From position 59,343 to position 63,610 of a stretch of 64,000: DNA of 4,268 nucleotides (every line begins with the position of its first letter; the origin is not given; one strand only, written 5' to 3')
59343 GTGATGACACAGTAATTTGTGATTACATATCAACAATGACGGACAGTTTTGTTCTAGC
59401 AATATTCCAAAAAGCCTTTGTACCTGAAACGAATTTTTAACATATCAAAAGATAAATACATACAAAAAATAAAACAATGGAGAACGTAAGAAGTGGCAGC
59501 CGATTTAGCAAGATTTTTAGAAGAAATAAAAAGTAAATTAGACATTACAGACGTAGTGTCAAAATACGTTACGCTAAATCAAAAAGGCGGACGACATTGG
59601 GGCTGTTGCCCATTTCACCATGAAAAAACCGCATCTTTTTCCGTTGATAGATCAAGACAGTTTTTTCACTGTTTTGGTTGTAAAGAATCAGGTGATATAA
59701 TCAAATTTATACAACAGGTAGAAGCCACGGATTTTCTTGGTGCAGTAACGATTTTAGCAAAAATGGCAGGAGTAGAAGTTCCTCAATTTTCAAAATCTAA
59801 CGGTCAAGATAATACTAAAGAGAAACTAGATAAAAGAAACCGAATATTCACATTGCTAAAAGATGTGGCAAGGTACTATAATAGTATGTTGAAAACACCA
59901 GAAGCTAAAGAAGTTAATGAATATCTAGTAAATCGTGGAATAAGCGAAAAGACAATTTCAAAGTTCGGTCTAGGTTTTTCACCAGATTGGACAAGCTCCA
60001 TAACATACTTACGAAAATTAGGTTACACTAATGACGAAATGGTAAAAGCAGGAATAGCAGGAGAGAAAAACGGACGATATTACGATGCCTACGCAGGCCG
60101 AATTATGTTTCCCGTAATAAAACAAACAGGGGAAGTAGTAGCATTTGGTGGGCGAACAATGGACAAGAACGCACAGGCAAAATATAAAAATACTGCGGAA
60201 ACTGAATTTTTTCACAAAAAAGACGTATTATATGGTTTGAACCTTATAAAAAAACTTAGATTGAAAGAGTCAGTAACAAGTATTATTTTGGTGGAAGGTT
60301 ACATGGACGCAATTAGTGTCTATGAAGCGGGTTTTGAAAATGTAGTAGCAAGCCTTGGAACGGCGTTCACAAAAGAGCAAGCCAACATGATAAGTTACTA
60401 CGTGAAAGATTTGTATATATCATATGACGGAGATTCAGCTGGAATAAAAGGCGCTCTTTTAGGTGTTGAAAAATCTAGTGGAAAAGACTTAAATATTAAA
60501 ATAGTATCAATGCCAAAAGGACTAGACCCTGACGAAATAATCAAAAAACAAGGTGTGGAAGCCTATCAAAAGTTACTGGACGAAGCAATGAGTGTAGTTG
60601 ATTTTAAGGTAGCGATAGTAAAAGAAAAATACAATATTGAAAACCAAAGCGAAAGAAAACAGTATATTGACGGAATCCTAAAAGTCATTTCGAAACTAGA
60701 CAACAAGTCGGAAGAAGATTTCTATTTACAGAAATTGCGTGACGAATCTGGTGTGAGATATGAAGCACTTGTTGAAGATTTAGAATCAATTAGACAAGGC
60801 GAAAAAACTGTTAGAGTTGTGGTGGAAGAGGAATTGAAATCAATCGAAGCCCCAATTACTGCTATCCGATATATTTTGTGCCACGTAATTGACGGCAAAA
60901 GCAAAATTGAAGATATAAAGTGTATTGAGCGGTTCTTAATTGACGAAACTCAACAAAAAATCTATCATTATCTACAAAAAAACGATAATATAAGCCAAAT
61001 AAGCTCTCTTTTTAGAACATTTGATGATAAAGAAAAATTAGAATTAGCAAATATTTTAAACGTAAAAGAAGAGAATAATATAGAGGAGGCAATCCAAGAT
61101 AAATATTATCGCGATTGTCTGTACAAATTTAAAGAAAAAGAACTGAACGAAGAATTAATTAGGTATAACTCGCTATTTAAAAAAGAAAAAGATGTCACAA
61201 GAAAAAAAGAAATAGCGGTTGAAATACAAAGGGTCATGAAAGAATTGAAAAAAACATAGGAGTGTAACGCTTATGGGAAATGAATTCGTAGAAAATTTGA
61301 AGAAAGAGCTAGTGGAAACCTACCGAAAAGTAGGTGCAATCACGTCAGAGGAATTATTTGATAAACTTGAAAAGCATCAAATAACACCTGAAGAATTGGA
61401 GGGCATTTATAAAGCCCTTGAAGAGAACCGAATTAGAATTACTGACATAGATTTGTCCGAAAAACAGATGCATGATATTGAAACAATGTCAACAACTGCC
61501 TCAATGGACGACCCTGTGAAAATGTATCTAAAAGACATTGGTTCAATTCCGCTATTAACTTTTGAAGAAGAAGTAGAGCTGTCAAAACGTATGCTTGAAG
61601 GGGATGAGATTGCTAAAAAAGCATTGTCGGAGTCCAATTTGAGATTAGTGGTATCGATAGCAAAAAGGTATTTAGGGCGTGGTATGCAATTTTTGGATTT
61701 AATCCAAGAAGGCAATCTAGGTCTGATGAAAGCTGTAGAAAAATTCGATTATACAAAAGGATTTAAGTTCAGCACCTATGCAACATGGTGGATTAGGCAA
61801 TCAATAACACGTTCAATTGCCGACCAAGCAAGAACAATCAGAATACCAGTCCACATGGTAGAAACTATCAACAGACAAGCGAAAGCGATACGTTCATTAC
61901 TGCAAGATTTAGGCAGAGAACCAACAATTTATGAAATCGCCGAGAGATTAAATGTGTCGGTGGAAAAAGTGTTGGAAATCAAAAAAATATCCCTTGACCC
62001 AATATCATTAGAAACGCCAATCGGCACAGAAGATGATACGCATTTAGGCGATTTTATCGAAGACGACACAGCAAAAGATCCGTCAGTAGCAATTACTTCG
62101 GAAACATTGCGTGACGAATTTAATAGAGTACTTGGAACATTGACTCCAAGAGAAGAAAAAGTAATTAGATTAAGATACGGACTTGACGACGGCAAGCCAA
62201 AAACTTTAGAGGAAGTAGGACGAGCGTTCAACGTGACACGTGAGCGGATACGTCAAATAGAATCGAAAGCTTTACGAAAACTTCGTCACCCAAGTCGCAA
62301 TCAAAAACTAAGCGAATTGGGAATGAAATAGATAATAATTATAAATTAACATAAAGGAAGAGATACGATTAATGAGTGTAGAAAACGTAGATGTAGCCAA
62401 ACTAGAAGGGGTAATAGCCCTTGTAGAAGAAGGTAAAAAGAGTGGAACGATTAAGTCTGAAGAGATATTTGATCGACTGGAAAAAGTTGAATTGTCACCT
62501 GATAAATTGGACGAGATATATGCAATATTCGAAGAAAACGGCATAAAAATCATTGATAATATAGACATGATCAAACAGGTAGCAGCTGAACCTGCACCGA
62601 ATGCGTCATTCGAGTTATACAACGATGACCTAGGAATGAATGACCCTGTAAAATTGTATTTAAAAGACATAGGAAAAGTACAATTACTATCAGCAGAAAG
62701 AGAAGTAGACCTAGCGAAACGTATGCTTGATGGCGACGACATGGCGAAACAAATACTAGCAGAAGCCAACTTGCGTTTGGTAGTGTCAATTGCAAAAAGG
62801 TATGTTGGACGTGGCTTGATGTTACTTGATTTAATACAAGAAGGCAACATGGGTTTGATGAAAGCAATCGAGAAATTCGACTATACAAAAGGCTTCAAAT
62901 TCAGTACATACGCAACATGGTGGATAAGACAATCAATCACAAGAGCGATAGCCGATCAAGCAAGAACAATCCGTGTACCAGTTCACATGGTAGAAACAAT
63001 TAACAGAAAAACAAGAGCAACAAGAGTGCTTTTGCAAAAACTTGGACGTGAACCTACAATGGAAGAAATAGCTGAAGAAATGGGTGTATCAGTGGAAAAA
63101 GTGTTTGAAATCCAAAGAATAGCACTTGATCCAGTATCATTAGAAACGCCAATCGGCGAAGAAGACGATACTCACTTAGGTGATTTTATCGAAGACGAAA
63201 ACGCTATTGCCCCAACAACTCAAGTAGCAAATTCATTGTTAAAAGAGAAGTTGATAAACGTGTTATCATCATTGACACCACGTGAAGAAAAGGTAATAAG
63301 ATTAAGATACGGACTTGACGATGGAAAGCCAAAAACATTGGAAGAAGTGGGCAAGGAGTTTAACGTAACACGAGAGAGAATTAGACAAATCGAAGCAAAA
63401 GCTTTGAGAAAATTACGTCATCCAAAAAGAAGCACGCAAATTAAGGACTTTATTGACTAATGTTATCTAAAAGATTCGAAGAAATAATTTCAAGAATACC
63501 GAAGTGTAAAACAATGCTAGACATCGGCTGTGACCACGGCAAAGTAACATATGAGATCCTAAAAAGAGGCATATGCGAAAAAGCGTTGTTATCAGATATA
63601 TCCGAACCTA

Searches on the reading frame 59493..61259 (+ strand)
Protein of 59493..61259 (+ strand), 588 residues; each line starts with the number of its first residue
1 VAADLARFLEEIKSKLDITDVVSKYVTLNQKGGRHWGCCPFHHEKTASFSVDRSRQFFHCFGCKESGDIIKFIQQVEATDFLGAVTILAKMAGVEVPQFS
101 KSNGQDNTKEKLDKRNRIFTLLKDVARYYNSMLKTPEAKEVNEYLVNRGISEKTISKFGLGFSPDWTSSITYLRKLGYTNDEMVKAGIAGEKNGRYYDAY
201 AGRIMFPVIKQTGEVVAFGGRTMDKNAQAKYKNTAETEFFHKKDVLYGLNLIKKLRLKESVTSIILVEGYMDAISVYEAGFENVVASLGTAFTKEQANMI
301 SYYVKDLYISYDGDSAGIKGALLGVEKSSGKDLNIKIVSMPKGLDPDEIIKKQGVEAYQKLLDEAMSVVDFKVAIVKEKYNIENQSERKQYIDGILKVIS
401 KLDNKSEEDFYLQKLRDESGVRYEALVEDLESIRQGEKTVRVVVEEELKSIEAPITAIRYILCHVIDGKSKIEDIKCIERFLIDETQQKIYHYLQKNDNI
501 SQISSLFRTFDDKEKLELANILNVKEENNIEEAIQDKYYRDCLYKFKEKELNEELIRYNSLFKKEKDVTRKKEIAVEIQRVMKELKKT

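Call 127: search_protein_families(library=pfam, proteins=[window:59493-61259:+], max_evalue=0.00001)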
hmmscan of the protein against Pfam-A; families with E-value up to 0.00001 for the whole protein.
window:59493-61259:+ (588 aa): 6 families
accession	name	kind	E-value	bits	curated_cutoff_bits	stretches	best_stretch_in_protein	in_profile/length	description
PF08275.17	DNAG_N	-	9.4e-37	126.4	26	1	128-252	1-127/128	DNA primase catalytic core, N-terminal domain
PF01807.25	Zn_ribbon_DnaG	-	3.6e-34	116.9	24.9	1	7-98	4-95/98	CHC2 zinc finger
PF13155.12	Toprim_2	-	2.4e-21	76.3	22.1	1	265-350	1-88/88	Toprim-like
PF13662.12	Toprim_4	-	1.1e-14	54.9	25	1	264-337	3-83/85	Toprim domain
PF01751.28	Toprim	-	6.5e-10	39.5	23.1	1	264-323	2-75/96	Toprim domain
PF10410.14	DnaB_bind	-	1.6e-07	31.9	20.6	1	370-421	2-53/56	DnaB-helicase binding domain of primase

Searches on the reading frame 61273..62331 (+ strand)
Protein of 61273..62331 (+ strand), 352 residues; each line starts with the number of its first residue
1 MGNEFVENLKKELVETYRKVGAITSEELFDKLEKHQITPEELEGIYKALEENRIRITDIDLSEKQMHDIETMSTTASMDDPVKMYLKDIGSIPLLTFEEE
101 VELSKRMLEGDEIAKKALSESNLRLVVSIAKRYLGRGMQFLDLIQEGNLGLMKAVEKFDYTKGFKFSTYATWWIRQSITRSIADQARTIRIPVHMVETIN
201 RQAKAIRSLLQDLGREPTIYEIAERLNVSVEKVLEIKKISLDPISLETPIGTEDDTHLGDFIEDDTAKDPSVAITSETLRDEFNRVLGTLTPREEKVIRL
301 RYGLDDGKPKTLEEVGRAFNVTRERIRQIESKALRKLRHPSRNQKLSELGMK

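Call 127: search_protein_families(library=pfam, proteins=[window:61273-62331:+], max_evalue=0.00001)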
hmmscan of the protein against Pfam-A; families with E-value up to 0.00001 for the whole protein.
window:61273-62331:+ (352 aa): 5 families
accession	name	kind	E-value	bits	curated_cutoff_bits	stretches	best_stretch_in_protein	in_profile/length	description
PF04539.22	Sigma70_r3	-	6e-26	90.8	25.3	1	197-270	1-74/78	Sigma-70 region 3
PF04542.20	Sigma70_r2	-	1.7e-24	85.8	24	1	120-188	3-71/71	Sigma-70 region 2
PF04545.22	Sigma70_r4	-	3.2e-23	81.4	24.1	1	286-339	1-50/50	Sigma-70, region 4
PF00140.25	Sigma70_r1_2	-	1.1e-16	60.9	22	1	80-112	1-33/34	Sigma-70 factor, region 1.2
PF03979.19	Sigma70_r1_1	-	5.4e-07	29.9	22.5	1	11-78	8-74/81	Sigma-70 factor, region 1.1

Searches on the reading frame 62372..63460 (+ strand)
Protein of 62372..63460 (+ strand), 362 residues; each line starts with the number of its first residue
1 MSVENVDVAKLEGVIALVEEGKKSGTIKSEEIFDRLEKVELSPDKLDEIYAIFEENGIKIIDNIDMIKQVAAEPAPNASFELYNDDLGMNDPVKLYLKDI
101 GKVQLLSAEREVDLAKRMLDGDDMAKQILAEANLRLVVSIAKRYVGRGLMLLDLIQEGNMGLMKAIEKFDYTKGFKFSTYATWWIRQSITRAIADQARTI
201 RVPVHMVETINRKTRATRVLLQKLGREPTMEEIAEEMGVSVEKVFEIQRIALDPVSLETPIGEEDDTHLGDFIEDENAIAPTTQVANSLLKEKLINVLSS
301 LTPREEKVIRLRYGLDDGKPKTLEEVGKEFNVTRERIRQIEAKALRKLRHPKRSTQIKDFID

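Call 41: find_encoding_contigs(protein=window:62372-63460:+, flank=10000, max_places=4)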
Protein window:62372-63460:+ (362 aa): 5 contigs read that carry it; 2 places shown.
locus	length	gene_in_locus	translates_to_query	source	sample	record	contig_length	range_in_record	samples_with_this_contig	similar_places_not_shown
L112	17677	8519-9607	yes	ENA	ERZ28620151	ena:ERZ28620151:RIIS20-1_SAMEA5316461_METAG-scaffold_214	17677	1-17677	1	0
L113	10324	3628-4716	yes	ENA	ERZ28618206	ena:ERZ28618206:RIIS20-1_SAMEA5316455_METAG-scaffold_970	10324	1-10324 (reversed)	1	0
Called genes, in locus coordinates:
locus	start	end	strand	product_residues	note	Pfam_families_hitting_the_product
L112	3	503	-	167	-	?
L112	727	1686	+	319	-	PF00535:Glycos_transf_2, PF10111:Glyco_tranf_2_2 (weak)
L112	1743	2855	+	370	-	PF02073:Peptidase_M29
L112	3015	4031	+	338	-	PF00044:Gp_dh_N, PF02800:Gp_dh_C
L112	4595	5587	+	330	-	PF01966:HD, PF13286:HD_assoc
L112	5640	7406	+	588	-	PF01807:Zn_ribbon_DnaG, PF08275:DNAG_N, PF01751:Toprim, PF13155:Toprim_2, PF13662:Toprim_4, PF10410:DnaB_bind (weak)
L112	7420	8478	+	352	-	PF03979:Sigma70_r1_1 (weak), PF00140:Sigma70_r1_2, PF04542:Sigma70_r2, PF04539:Sigma70_r3, PF04545:Sigma70_r4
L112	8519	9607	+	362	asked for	PF03979:Sigma70_r1_1, PF00140:Sigma70_r1_2, PF04542:Sigma70_r2, PF04539:Sigma70_r3, PF04545:Sigma70_r4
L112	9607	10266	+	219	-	PF12847:Methyltransf_18, PF04816:TrmK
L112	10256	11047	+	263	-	PF01784:DUF34_NIF3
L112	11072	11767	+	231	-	PF27605:ODF2_C (faint), PF02591:Zn_ribbon_9 (weak)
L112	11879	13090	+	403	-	PF01553:Acyltransferase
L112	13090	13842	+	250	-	PF09335:VTT_dom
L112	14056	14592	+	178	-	-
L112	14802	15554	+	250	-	PF01975:SurE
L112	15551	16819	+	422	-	PF00890:FAD_binding_2 (faint), PF01266:DAO (faint), PF01494:FAD_binding_3 (faint), PF03486:HI0933_like, PF07992:Pyr_redox_2 (faint), PF13450:NAD_binding_8 (faint), PF13738:Pyr_redox_3 (faint), PF22780:HI0933_like_1st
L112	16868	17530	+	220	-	PF02224:Cytidylate_kin, PF13189:Cytidylate_kin2, PF13238:AAA_18 (weak), PF13207:AAA_17 (weak)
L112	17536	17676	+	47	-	?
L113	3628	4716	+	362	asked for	PF03979:Sigma70_r1_1, PF00140:Sigma70_r1_2, PF04542:Sigma70_r2, PF04539:Sigma70_r3, PF04545:Sigma70_r4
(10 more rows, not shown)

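Call 127: search_protein_families(library=pfam, proteins=[window:62372-63460:+], max_evalue=0.00001)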
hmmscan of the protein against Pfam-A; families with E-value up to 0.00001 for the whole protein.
window:62372-63460:+ (362 aa): 5 families
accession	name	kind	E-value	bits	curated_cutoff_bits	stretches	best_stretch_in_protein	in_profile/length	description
PF04539.22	Sigma70_r3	-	1.5e-27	95.9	25.3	1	208-282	1-75/78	Sigma-70 region 3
PF04545.22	Sigma70_r4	-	2.3e-25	88.3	24.1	1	297-350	1-50/50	Sigma-70, region 4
PF04542.20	Sigma70_r2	-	1.4e-24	86.1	24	1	129-199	1-71/71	Sigma-70 region 2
PF00140.25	Sigma70_r1_2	-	4.3e-14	52.6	22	1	91-123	1-33/34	Sigma-70 factor, region 1.2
PF03979.19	Sigma70_r1_1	-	1.3e-11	44.8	22.5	1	13-66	6-59/81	Sigma-70 factor, region 1.1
